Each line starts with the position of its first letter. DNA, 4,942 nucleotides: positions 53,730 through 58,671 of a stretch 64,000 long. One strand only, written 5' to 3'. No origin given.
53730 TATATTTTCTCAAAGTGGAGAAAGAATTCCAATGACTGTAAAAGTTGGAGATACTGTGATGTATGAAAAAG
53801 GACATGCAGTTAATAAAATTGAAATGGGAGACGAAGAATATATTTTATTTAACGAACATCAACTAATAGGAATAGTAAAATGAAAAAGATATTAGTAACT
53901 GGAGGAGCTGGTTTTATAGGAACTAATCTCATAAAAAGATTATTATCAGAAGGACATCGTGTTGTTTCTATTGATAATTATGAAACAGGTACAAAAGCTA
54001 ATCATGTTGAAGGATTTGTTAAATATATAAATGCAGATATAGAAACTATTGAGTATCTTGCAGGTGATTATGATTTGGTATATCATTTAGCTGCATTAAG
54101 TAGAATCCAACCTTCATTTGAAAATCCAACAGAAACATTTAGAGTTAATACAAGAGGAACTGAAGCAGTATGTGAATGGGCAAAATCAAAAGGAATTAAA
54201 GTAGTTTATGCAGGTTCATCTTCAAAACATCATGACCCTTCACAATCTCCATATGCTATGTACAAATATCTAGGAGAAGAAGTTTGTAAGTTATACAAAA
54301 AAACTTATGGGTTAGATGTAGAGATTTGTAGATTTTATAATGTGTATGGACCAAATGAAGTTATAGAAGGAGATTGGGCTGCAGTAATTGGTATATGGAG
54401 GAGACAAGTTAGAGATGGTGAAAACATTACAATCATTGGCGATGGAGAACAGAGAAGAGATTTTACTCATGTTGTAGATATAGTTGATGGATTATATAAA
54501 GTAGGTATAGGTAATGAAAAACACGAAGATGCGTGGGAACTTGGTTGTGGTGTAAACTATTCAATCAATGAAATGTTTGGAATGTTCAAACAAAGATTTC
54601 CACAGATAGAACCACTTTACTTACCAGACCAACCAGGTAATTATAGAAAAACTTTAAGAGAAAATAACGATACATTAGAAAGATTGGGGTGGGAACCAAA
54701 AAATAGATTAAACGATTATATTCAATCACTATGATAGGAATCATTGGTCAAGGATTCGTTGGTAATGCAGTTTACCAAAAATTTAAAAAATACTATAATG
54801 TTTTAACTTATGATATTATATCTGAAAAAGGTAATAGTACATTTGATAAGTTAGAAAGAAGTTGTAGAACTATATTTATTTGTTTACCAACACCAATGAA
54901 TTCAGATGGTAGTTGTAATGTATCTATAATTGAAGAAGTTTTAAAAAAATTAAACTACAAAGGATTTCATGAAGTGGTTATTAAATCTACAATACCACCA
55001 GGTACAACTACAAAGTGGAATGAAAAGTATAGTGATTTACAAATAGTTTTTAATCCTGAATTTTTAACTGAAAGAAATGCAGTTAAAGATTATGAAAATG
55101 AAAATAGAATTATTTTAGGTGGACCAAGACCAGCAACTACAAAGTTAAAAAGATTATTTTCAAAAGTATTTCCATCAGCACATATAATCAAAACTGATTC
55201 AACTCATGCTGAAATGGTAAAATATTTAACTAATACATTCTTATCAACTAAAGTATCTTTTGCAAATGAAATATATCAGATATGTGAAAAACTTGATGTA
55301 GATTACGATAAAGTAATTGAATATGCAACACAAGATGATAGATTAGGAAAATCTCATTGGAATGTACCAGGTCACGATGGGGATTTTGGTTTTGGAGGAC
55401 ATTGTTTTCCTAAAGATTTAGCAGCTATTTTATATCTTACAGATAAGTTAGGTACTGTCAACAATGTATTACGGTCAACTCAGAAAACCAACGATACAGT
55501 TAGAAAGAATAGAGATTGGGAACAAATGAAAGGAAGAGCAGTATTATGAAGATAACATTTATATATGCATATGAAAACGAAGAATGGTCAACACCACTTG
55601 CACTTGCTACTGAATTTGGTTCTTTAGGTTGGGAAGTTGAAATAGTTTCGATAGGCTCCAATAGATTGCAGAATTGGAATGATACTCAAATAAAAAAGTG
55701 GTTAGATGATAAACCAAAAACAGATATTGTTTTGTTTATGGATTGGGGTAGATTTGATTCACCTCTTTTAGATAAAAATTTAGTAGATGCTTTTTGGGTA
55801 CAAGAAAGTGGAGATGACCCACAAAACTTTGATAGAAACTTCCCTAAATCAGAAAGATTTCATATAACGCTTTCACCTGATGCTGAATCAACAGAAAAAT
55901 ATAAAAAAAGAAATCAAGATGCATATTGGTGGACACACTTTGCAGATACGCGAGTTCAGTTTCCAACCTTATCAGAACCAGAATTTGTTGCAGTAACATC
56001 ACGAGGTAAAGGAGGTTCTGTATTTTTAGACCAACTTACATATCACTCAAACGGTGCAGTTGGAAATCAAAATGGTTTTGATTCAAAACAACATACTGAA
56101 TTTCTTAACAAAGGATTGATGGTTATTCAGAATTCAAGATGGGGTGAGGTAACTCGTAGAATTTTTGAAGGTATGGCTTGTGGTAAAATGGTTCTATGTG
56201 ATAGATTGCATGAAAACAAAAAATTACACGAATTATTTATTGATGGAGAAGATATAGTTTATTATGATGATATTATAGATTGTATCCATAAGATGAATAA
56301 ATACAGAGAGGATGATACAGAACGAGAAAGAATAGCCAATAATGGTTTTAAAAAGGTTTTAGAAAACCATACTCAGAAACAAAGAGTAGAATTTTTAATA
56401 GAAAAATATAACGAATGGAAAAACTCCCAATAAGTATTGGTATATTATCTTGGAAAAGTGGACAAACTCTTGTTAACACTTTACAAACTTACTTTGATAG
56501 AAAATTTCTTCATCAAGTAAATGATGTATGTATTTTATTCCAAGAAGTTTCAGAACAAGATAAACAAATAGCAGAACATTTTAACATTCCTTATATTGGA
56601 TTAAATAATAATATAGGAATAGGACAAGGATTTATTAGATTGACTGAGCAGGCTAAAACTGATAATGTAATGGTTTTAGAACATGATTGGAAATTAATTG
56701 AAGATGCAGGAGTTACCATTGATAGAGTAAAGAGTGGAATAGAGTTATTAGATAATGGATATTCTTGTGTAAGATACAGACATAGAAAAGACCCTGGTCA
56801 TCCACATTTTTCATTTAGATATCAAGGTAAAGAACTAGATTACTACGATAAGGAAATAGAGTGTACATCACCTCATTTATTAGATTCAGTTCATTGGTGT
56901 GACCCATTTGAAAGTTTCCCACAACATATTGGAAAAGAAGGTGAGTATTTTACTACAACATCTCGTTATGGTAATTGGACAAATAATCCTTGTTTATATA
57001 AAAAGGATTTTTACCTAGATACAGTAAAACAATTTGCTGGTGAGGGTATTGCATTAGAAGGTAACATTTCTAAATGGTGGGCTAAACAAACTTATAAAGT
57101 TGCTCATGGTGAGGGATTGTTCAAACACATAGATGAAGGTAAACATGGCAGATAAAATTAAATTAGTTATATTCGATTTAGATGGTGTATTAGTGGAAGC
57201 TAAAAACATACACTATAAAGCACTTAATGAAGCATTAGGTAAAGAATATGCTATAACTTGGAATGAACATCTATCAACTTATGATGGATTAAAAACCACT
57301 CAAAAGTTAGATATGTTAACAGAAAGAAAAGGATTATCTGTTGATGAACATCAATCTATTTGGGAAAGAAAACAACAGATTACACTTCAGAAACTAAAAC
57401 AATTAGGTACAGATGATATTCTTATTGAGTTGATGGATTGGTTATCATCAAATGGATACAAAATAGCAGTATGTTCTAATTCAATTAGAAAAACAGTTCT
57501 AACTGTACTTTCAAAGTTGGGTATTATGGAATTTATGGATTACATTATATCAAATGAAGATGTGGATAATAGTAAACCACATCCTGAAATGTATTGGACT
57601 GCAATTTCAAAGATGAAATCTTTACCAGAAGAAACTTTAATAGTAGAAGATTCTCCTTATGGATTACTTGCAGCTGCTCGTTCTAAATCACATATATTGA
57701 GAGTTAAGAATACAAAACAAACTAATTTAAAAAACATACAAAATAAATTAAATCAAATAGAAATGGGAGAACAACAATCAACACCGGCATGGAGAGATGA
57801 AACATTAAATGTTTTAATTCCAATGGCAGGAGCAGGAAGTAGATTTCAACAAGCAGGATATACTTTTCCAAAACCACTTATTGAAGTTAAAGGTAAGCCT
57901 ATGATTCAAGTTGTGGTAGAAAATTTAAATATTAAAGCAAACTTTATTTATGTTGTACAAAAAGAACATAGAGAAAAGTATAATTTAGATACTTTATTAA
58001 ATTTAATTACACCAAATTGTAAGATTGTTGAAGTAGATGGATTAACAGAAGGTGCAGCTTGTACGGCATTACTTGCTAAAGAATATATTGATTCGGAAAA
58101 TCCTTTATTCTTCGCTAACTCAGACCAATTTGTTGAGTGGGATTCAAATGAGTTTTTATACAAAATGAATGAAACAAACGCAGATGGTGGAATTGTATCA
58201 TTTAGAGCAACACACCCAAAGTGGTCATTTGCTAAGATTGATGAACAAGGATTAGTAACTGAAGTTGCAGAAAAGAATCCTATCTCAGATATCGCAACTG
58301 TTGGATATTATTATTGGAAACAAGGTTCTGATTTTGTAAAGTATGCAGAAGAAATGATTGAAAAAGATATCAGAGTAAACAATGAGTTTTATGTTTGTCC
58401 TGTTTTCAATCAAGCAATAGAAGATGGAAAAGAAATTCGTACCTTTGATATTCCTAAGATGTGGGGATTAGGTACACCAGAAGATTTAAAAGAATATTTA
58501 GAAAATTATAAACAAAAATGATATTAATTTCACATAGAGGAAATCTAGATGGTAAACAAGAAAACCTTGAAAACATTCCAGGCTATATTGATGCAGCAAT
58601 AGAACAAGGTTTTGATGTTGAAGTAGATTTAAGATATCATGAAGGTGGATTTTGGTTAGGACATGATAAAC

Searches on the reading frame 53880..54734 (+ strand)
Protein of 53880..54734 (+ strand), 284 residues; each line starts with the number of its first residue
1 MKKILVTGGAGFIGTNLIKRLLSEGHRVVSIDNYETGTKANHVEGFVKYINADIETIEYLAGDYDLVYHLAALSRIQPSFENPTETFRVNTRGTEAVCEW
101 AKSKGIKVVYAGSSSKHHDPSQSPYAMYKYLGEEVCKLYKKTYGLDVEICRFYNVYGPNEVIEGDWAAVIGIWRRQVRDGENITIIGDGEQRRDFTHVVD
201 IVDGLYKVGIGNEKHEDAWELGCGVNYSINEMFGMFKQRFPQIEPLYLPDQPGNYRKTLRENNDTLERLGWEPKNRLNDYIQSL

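Call 70: search_protein_families(library=pfam, proteins=[window:53880-54734:+], max_evalue=0.00001)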
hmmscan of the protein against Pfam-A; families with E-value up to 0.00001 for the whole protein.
window:53880-54734:+ (284 aa): 6 families
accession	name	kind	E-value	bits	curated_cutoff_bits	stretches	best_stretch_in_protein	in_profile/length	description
PF01370.27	Epimerase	-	1.2e-47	162.8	20.9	1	4-208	1-224/240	NAD dependent epimerase/dehydratase family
PF16363.11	GDP_Man_Dehyd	-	2e-33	116.7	27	1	5-235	1-261/332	GDP-mannose 4,6 dehydratase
PF02719.21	Polysacc_synt_2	-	1e-13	51.6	20.2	1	4-186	1-195/293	Polysaccharide biosynthesis protein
PF01073.25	3Beta_HSD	-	2.5e-11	43.6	22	1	5-113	1-116/280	3-beta hydroxysteroid dehydrogenase/isomerase family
PF04321.23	RmlD_sub_bind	-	3.3e-11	43.2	27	1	3-206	2-194/287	RmlD substrate binding domain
PF07993.18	NAD_binding_4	-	4e-11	43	20.1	0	55-110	80-133/258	Male sterility protein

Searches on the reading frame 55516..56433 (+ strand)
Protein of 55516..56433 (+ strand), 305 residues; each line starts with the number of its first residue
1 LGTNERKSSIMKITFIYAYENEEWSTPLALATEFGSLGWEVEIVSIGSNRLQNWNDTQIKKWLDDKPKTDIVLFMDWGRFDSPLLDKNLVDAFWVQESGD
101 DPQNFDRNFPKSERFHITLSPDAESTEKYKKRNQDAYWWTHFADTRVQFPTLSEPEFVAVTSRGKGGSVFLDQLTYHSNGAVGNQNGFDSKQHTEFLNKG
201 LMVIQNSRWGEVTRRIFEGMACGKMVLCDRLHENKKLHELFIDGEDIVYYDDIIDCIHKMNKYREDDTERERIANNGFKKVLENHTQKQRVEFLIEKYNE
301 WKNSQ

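Call 70: search_protein_families(library=pfam, proteins=[window:55516-56433:+], max_evalue=0.00001)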
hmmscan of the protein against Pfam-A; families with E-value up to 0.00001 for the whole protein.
window:55516-56433:+ (305 aa): 1 family
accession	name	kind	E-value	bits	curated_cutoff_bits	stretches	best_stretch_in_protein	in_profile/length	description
PF13524.12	Glyco_trans_1_2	-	1.5e-22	80.5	25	1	187-295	34-143/144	Glycosyl transferase-like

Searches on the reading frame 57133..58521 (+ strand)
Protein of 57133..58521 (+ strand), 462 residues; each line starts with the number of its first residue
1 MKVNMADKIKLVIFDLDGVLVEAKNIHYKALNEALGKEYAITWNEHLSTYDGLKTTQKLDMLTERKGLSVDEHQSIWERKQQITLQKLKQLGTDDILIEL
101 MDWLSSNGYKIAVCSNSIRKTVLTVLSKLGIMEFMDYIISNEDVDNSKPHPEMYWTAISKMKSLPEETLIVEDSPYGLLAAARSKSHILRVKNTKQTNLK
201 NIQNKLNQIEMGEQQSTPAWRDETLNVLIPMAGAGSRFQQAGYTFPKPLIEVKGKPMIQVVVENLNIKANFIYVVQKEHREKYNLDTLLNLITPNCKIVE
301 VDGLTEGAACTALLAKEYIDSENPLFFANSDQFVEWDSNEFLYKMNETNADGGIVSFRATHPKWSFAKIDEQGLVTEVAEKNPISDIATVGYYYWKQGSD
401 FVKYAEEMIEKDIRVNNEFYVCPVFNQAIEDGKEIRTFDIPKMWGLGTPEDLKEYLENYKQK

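Call 70: search_protein_families(library=pfam, proteins=[window:57133-58521:+], max_evalue=0.00001)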
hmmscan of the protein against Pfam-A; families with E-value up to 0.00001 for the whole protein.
window:57133-58521:+ (462 aa): 3 families
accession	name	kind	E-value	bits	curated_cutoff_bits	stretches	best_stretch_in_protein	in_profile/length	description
PF13419.12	HAD_2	-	5.2e-30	105.3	23.8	1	12-187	1-174/178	Haloacid dehalogenase-like hydrolase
PF00702.32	Hydrolase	-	1.4e-22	81.5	26.4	1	9-183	1-189/191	haloacid dehalogenase-like hydrolase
PF00483.29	NTP_transferase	-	1.7e-13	51.1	21.2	1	231-461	6-244/245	Nucleotidyl transferase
